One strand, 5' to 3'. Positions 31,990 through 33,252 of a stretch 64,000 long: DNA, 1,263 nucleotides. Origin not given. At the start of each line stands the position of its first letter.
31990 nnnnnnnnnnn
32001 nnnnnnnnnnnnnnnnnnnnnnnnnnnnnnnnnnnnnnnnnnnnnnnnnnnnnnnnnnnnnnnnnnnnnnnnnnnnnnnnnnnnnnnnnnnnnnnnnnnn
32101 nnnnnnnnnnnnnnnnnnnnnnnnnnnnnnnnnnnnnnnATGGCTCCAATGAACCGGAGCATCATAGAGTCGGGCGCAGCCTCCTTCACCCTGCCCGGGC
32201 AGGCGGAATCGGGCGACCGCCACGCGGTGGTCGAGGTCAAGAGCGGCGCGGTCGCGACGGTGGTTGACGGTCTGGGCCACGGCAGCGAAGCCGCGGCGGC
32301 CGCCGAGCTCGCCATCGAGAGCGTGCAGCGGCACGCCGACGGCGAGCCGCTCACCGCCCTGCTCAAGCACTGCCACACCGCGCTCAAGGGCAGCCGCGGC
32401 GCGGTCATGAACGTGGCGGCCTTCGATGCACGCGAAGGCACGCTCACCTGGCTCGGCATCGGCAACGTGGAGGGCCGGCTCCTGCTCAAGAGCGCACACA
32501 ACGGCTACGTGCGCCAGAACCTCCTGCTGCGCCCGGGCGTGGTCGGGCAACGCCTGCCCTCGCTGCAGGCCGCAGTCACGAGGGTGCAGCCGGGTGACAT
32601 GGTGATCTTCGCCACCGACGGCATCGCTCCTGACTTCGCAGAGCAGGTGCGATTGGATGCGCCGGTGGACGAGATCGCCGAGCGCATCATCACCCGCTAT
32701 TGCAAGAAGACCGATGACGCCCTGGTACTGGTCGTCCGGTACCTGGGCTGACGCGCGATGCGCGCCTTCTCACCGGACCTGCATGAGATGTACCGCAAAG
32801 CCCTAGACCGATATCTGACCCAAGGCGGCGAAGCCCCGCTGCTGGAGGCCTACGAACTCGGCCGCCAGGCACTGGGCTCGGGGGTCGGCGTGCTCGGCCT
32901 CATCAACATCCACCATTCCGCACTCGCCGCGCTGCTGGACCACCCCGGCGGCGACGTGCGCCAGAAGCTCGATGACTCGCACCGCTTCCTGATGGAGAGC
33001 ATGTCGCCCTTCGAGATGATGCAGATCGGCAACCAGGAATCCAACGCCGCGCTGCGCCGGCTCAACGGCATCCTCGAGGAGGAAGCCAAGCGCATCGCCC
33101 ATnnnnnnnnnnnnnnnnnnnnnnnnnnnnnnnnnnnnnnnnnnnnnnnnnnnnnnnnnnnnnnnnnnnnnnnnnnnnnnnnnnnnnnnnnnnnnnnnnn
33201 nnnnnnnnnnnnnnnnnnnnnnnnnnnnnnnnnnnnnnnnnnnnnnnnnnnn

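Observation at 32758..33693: RsbU N-terminal (RsbT-docking) domain fused to a HisKA_3 kinase: partner-switching input converted into His-Asp phosphorelay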

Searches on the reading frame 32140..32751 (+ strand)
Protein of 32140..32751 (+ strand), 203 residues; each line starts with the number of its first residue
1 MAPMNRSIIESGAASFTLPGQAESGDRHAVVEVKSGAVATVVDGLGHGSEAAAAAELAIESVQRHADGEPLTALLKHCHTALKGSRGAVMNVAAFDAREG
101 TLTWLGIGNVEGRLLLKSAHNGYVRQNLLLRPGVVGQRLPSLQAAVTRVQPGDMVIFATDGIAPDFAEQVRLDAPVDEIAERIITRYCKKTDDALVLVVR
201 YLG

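Call 3: search_protein_families(library=pfam, proteins=[window:32140-32751:+], max_evalue=1)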
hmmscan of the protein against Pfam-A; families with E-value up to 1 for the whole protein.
window:32140-32751:+ (203 aa): 3 families
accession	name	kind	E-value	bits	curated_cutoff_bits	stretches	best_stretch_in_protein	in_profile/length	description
PF07228.17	SpoIIE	-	1.6e-10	41.7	25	1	38-200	6-190/192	Stage II sporulation protein E (SpoIIE)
PF13672.11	PP2C_2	-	1.4e-05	25.2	24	1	24-163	12-175/209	Protein phosphatase 2C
PF07411.17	DUF1508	-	0.043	14.1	22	1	51-70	26-45/48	Domain of unknown function (DUF1508)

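Call 4: search_protein_families(library=ncbifam, proteins=[window:32140-32751:+], max_evalue=1)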
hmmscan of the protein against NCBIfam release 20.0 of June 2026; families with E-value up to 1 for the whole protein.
window:32140-32751:+ (203 aa): 3 families
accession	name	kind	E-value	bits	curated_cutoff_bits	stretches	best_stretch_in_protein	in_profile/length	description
TIGR02865.1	spore_II_E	equivalog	0.0001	20.5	490.8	1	9-65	552-609/764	stage II sporulation protein E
NF001124.0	PRK00139.1-2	equivalog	0.042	12.6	476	0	9-58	38-88/500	UDP-N-acetylmuramoyl-L-alanyl-D-glutamate--2,6-diaminopimelate ligase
NF033484.1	Stp1_PP2C_phos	equivalog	0.059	12.9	230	0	26-78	13-66/232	Stp1/IreP family PP2C-type Ser/Thr phosphatase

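Call 63: search_protein_families(library=padloc, proteins=[window:32140-32751:+], max_evalue=0.001)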
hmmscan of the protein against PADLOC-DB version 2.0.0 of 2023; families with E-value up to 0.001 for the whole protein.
window:32140-32751:+ (203 aa): 0 families

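Call 64: search_solved_structures(query=window:32140-32748:+, max_evalue=0.01, show_alignments=1)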
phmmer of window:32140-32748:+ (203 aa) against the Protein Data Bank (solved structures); distinct sequences matched with E-value up to 0.01: 3.
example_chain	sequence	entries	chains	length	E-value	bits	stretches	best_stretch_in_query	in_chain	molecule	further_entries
3zt9_A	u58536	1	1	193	6.7e-18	68.3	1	12-200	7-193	Stage II sporulation protein E (SpoIIE)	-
3w40_A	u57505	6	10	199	1.3e-09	41.3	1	22-194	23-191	Phosphoserine phosphatase RsbX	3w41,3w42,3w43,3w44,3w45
3rnr_A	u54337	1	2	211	0.0012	21.8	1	37-111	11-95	Stage II sporulation E family protein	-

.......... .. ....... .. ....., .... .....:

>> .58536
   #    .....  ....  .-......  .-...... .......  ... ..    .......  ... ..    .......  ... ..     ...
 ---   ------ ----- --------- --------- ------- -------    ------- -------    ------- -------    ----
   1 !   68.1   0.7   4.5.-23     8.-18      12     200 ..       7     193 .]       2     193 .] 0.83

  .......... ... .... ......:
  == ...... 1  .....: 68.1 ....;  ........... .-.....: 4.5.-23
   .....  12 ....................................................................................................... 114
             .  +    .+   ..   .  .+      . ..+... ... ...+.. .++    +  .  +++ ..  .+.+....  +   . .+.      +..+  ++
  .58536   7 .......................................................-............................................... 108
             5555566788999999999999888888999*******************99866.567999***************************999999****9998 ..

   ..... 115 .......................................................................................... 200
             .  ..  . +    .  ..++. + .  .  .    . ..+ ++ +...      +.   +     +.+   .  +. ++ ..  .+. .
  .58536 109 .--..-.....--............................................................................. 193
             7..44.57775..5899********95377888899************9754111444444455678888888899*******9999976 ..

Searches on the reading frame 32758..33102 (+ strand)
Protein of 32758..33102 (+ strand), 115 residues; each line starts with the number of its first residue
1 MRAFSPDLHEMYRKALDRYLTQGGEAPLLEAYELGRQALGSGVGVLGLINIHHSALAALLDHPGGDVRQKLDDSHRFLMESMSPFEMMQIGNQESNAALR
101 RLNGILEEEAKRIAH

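Call 17: search_solved_structures(query=window:32758-33102:+, max_evalue=10, show_alignments=3)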
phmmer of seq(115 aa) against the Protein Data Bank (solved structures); distinct sequences matched with E-value up to 10: 5.
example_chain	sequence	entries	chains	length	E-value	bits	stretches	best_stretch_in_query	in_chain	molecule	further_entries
2j6z_A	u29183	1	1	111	0.046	17.5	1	8-88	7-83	PHOSPHOSERINE PHOSPHATASE RSBU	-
2j70_A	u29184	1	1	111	0.076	16.8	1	8-90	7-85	PHOSPHOSERINE PHOSPHATASE RSBU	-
1w53_A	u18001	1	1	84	0.14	16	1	7-80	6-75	PHOSPHOSERINE PHOSPHATASE RSBU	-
2j6y_A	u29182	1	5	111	0.46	14.3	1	8-88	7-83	PHOSPHOSERINE PHOSPHATASE RSBU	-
4ui9_E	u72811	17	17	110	0.81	13.5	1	40-108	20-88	ANAPHASE-PROMOTING COMPLEX SUBUNIT 16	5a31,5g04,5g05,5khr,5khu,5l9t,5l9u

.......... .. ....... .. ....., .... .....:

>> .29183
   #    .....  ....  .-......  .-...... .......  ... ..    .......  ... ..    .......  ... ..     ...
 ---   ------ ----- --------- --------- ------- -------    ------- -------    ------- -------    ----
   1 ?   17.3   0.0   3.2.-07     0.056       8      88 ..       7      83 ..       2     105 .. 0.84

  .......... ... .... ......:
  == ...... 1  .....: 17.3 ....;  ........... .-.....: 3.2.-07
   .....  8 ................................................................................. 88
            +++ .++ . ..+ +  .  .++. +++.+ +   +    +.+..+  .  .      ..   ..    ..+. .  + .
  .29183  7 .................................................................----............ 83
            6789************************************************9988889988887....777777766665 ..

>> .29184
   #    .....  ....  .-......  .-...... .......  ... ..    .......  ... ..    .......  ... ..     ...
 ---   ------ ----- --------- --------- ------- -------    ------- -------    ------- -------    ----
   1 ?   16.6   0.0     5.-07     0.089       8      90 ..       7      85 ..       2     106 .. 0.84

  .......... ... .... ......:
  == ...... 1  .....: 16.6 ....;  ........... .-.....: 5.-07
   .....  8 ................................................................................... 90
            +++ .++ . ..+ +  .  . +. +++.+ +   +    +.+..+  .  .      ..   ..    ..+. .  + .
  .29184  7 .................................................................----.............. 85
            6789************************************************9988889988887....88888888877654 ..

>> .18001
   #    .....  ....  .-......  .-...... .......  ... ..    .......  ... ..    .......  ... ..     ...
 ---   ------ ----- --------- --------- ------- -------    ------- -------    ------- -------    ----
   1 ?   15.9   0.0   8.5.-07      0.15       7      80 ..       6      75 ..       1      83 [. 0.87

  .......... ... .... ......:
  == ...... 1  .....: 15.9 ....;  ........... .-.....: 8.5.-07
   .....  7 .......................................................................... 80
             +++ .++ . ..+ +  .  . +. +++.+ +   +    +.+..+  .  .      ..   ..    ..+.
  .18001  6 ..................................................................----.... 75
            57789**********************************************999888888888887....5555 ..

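Call 35: find_related_loci(query=A2, collection=genome_contigs, flank=5000)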
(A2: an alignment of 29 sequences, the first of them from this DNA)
Query A2 (115 aa) in genome_contigs; peptide patterns used: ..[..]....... (x = any residue, [..] = any of these).
46 stretches matched a pattern; 15 encode a relative of the query (tblastn E <= 1e-3); 15 distinct loci.
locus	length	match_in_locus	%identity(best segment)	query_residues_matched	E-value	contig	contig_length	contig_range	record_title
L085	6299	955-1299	97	1-115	9e-72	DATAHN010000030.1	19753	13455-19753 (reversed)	MAG TPA_asm: Gammaproteobacteria bacterium isolate SMAG_U6856 k141_4127176, whole genome shotgun sequence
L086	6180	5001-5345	69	1-115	3e-49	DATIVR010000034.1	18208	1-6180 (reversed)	MAG TPA_asm: Gammaproteobacteria bacterium isolate SMAG_U16012 k141_646416, whole genome shotgun sequence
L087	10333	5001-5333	68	5-115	7e-47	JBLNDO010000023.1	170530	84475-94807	MAG: Bacillota bacterium isolate MAG97 PRJNA917189_bin4_renamed_22, whole genome shotgun sequence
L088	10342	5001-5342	73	1-115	5e-45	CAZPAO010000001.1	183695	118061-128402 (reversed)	MAG TPA_asm: uncultured Gammaproteobacteria bacterium isolate binchicken_co50_240 genome assembly, contig: NODE_36_lengt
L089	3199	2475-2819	63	1-115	8e-45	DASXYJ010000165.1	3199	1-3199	MAG TPA_asm: Gammaproteobacteria bacterium isolate SMAG_U4821 k141_3424984, whole genome shotgun sequence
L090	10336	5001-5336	59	4-115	1e-39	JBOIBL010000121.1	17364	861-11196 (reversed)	MAG: Gammaproteobacteria bacterium isolate TC-S_metabat2.bin.339 k127_2263473, whole genome shotgun sequence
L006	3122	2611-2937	59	7-115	4e-36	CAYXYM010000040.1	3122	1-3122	MAG TPA_asm: uncultured Gammaproteobacteria bacterium isolate binchicken_co31_439 genome assembly, contig: k141_3516401,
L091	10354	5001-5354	54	1-115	1e-34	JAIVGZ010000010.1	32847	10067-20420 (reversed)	MAG: Natronospirales bacterium isolate MAG22 MTG22_772, whole genome shotgun sequence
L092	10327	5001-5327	58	7-115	3e-34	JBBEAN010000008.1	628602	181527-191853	MAG: Gammaproteobacteria bacterium isolate LejiaE_64_212 Lejia_E_2_length_628602_cov_125, whole genome shotgun sequence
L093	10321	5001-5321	55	12-115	1e-32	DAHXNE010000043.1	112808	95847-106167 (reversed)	MAG TPA_asm: Gammaproteobacteria bacterium isolate clean1778 k141_6486, whole genome shotgun sequence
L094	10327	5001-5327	53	7-115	2e-31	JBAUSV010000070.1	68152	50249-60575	MAG: Gammaproteobacteria bacterium isolate MFD02923_ilm_asm_bin22 k127_172673, whole genome shotgun sequence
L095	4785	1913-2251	45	5-115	1e-24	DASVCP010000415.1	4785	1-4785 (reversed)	MAG TPA_asm: Gammaproteobacteria bacterium isolate SMAG_U2009 k141_47420, whole genome shotgun sequence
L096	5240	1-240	56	36-115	1e-23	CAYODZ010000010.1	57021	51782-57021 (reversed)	MAG TPA_asm: uncultured Gammaproteobacteria bacterium isolate binchicken_co31_113 genome assembly, contig: k141_3168716,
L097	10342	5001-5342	41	1-115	1e-18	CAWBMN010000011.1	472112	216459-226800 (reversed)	MAG: uncultured beta proteobacterium isolate MFD02242.bin.1.57 genome assembly, contig: contig_5864, whole genome shotgu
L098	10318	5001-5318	45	12-115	2e-18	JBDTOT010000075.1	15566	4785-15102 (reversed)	MAG: Gammaproteobacteria bacterium isolate cluster3_bin.180 NODE_14716_length_15566_cov_10.805880, whole genome shotgun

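Call 41: predict_structure(alignment_id=A2)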
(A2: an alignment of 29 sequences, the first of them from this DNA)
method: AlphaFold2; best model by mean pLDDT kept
length: 115 residues; sequences in the alignment: 29
mean_pLDDT: 92.4   pTM: 0.79
mean pLDDT of the five models: 92.4, 92.3, 91.7, 91.1, 90.2
residues with pLDDT >= 90: 100; 70-90: 9; 50-70: 4; < 50: 2
segments of 3 or more residues with pLDDT < 50: none
pLDDT, mean of each block of 10 residues (from residue 1): 70 97 96 97 96 95 84 98 96 94 97 89
secondary structure, 60 per line:
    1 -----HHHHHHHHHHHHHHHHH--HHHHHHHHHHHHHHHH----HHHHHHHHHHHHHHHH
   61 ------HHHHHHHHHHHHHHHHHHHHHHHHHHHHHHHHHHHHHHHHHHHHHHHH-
elements in order: H6-22 H25-40 H45-60 H67-114

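Call 45: fold_search(model_id=the predicted structure, library=pdb)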
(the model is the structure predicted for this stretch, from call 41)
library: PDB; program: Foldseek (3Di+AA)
matches with E <= 10: 316; with E <= 0.001: 0
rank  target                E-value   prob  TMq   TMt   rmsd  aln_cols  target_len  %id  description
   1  6xr2_E                3.5e-01  0.41  0.33  0.25   8.0        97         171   22  Computationally designed right-handed alpha/alpha homotrimeric toroid with 3 repeats per subunit (released 2021-07-14)
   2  9k7w_E                5.0e-01  0.82  0.42  0.51   4.1        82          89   11  Crystal structure of designed nickel-induced homotrimer C3-Ni1-HH*3-18 (released 2025-10-29)
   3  8gad_B                5.3e-01  0.30  0.29  0.32   9.8        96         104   19  Crystal structure of a high affinity PD-L1 binder (released 2024-08-21)
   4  1q6a_A                5.6e-01  0.77  0.51  0.55   4.9       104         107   17  Solution Structure of the C-terminal Domain of Thermosynechococcus elongatus KaiA (ThKaiA180C); Averaged Minimized Str (released 2003-08-19)
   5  7rdr_A                5.6e-01  0.30  0.33  0.12   7.6       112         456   17  Circular tandem repeat protein with novel repeat topology and enhanced subunit contact surfaces (released 2021-09-01)
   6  8g9k_B                6.3e-01  0.60  0.36  0.24   5.2        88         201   22  Geometrically programmable nanomaterial construction using regularized protein building blocks (released 2024-03-13)
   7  5jwr_F                6.7e-01  0.92  0.55  0.48   3.1        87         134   18  Crystal structure of foldswitch-stabilized KaiB in complex with the N-terminal CI domain of KaiC and a dimer of KaiA C (released 2017-03-29)
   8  2ggf_MODEL_1_A        6.7e-01  0.69  0.41  0.36   4.2        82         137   20  Solution structure of the MA3 domain of human Programmed cell death 4 (released 2007-04-24)
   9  5jwr_H                7.1e-01  0.85  0.52  0.46   3.6        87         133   18  Crystal structure of foldswitch-stabilized KaiB in complex with the N-terminal CI domain of KaiC and a dimer of KaiA C (released 2017-03-29)
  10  5jwr_G                7.1e-01  0.84  0.52  0.46   3.4        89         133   18  Crystal structure of foldswitch-stabilized KaiB in complex with the N-terminal CI domain of KaiC and a dimer of KaiA C (released 2017-03-29)
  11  9k7w_A                7.5e-01  0.69  0.42  0.51   4.1        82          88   11  Crystal structure of designed nickel-induced homotrimer C3-Ni1-HH*3-18 (released 2025-10-29)
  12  3pmc_A                8.0e-01  0.69  0.51  0.46   4.3       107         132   12  Crystal structure of the sporulation inhibitor pXO2-61 from Bacillus anthracis (released 2011-01-19)
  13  7m5t_MODEL_1_A        8.0e-01  0.20  0.29  0.31   8.4        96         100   10  Solution NMR structure of de novo designed protein 0515 (released 2021-12-15)
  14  2j6z                  9.0e-01  0.84  0.49  0.64   6.0        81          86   23  Structural and functional characterisation of partner-switching regulating the environmental stress response in B. subti (released 2007-02-13)
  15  3lf9                  9.0e-01  0.25  0.37  0.36  13.8       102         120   19  Crystal structure of HIV epitope-scaffold 4E10_D0_1IS1A_001_C (released 2010-09-22)
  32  2j70                  1.4e+00  0.72  0.47  0.64   6.1        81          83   27  Structural and functional characterisation of partner-switching regulating the environmental stress response in B. subti (released 2007-02-13)
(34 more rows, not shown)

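Call 65: search_protein_representatives(alignment_id=A2)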
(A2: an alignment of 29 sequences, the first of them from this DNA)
Query: 29 sequences, 117 profile positions. Proteins with E-value up to 0.001 (for the whole library): 2336; up to 1e-10: 1263; up to 1e-30: 8. The best 150 are listed.
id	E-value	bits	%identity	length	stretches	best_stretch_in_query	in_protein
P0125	5.4e-44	165.4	-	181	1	3-110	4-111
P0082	2.7e-43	163.1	-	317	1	3-117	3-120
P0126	1.8e-40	154.0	-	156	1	7-117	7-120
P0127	2.5e-34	134.2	-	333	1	3-117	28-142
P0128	3.2e-34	133.9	-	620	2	5-110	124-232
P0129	1.7e-33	131.6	-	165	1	7-117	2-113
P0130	9.8e-32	125.9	-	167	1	6-117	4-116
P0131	1.7e-31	125.1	-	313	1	8-117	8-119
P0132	3.9e-30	120.7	-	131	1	7-115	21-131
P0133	6.2e-30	120.1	-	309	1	6-117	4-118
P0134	9.2e-30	119.5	-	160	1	10-117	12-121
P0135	1.2e-29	119.2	-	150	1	3-116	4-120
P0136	1.7e-29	118.6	-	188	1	5-117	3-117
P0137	6.1e-29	116.9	-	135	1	7-117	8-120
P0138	1.3e-28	115.8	-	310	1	8-117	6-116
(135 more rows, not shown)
